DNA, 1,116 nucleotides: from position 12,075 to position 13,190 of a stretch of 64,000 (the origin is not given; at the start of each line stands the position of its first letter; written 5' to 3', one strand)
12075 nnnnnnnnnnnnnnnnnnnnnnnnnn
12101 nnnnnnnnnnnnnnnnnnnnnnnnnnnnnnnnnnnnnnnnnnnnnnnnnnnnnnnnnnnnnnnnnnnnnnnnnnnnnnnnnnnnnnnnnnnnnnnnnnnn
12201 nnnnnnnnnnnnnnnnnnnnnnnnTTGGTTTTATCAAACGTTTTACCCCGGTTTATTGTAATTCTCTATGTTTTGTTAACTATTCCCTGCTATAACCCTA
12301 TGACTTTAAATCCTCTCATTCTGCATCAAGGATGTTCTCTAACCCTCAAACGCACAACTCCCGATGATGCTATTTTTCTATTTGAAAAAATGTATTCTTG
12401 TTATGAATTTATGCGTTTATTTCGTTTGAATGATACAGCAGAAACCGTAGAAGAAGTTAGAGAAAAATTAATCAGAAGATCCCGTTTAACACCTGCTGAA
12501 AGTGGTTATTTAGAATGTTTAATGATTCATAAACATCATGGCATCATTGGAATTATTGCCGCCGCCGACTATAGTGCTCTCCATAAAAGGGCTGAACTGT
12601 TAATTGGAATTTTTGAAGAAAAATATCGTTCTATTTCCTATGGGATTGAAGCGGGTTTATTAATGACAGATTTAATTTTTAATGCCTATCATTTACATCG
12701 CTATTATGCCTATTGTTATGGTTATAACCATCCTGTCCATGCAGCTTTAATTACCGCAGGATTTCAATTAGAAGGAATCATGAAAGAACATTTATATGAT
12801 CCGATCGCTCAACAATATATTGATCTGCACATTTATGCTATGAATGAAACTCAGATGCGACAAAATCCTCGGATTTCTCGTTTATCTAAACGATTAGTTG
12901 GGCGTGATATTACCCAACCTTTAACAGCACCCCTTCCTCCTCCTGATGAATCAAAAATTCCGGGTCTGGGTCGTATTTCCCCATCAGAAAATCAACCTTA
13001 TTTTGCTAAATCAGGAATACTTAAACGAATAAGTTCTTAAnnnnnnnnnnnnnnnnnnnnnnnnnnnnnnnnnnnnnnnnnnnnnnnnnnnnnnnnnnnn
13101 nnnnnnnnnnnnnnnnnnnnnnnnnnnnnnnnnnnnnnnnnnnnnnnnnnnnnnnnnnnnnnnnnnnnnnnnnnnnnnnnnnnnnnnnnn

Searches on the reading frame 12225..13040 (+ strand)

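Call 5: search_protein_families(library=pfam, proteins=[window:12225-13040:+])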
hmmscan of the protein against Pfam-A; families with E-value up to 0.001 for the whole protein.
window:12225-13040:+ (271 aa): 1 family
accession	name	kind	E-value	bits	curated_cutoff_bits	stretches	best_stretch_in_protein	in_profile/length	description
PF13302.13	Acetyltransf_3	-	1e-10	42.9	25.4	1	39-181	2-138/138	Acetyltransferase (GNAT) domain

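Call 8: search_protein_families(library=ncbifam, proteins=[window:12225-13040:+], max_evalue=0.00001)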
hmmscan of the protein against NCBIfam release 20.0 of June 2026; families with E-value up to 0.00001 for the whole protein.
window:12225-13040:+ (271 aa): 0 families
